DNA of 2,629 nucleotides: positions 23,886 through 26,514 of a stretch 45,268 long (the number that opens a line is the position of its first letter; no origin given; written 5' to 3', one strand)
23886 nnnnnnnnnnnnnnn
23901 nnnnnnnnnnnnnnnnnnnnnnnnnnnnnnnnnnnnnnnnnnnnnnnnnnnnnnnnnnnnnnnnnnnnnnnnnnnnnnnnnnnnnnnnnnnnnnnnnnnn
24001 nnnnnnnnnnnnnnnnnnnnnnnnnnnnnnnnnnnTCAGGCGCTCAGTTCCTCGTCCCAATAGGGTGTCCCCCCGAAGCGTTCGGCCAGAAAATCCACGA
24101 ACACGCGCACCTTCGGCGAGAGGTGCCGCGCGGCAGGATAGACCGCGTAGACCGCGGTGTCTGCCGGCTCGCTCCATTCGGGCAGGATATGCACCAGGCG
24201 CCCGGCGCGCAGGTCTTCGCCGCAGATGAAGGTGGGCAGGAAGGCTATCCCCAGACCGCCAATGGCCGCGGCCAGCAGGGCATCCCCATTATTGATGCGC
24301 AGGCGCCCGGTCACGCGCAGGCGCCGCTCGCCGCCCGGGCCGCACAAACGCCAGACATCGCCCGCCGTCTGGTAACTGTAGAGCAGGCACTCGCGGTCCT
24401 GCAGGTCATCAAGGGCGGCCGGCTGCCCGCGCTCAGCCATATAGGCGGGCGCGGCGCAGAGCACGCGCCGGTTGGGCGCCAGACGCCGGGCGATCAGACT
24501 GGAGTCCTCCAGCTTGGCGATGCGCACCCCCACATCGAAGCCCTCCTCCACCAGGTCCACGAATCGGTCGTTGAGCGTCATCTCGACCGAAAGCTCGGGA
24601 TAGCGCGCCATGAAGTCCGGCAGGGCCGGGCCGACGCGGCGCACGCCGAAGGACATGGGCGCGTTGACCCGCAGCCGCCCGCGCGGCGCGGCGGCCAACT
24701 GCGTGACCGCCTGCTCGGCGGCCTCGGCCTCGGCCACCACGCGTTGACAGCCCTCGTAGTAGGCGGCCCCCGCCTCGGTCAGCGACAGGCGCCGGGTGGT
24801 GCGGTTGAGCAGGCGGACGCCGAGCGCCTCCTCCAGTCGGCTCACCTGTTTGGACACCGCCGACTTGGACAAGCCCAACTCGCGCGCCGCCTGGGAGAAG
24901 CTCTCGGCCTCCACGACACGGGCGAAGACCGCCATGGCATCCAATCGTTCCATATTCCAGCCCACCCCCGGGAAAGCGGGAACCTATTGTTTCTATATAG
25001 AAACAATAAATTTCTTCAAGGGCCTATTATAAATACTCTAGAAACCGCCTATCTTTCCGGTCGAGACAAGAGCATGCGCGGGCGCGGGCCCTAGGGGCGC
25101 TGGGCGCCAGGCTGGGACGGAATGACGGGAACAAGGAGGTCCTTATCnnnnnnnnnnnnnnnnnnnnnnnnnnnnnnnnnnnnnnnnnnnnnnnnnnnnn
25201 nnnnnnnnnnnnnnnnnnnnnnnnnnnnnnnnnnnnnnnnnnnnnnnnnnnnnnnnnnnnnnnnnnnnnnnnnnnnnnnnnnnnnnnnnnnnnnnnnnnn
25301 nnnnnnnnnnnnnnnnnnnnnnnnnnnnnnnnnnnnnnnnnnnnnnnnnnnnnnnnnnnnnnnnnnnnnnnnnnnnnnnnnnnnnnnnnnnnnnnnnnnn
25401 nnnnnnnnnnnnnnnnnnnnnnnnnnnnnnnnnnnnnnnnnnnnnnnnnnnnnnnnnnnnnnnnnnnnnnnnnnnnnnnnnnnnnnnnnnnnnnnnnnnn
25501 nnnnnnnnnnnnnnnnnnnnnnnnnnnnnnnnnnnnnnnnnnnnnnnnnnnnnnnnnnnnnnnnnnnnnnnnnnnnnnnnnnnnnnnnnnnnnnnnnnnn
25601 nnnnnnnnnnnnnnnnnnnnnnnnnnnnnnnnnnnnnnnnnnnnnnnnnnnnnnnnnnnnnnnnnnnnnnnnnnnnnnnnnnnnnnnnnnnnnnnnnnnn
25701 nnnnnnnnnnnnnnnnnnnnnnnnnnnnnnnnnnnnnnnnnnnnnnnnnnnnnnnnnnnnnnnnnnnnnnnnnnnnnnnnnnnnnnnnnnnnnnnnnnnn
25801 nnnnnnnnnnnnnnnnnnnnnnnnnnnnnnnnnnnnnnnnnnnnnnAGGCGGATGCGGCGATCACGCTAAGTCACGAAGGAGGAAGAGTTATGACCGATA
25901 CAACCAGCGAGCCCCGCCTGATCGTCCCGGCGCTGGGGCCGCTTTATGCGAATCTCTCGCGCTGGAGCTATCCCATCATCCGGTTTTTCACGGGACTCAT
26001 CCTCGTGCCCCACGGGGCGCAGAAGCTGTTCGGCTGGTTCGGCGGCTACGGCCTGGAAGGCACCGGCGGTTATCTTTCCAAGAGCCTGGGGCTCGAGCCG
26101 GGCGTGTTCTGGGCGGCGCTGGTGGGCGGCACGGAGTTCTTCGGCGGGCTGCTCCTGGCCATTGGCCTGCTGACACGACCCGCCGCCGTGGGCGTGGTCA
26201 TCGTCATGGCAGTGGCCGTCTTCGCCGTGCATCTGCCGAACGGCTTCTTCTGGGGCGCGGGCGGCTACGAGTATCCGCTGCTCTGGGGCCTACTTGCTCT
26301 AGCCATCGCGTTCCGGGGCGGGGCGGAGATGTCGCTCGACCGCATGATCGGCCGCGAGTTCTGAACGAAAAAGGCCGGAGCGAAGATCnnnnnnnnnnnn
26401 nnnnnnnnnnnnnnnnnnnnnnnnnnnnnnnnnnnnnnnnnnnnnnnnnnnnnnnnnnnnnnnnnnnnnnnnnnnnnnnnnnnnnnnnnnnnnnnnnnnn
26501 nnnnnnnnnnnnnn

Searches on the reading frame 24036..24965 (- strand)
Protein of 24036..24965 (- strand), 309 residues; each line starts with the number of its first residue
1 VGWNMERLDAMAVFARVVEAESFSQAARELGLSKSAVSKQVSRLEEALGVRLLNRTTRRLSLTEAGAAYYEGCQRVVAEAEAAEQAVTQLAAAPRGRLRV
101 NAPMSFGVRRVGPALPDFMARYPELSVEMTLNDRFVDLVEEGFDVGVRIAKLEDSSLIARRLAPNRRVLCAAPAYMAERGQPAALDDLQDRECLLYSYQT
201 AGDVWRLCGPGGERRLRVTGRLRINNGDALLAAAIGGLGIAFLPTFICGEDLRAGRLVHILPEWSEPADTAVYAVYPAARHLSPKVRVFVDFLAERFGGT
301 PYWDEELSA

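Call 38: search_protein_families(library=pfam, proteins=[window:24036-24965:-], max_evalue=0.00001)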
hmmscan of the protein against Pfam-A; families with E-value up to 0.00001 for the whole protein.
window:24036-24965:- (309 aa): 2 families
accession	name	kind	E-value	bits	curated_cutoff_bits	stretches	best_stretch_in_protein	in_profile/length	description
PF03466.25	LysR_substrate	-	3.9e-50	170.6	28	1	93-297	3-208/209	LysR substrate binding domain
PF00126.33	HTH_1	-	6.4e-23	80.9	26.6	1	8-66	1-59/60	Bacterial regulatory helix-turn-helix protein, lysR family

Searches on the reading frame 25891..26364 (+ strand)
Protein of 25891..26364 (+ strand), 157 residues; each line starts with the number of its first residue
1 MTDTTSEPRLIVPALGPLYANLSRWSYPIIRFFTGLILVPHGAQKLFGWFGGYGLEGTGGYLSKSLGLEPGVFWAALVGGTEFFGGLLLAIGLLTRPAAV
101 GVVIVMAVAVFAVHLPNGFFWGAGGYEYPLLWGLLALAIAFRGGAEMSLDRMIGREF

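Call 38: search_protein_families(library=pfam, proteins=[window:25891-26364:+], max_evalue=0.00001)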
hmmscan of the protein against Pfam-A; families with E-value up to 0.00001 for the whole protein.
window:25891-26364:+ (157 aa): 1 family
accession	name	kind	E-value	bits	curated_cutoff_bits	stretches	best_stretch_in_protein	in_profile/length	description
PF07681.17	DoxX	-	3.1e-22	79.4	23.6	1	29-114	4-84/85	DoxX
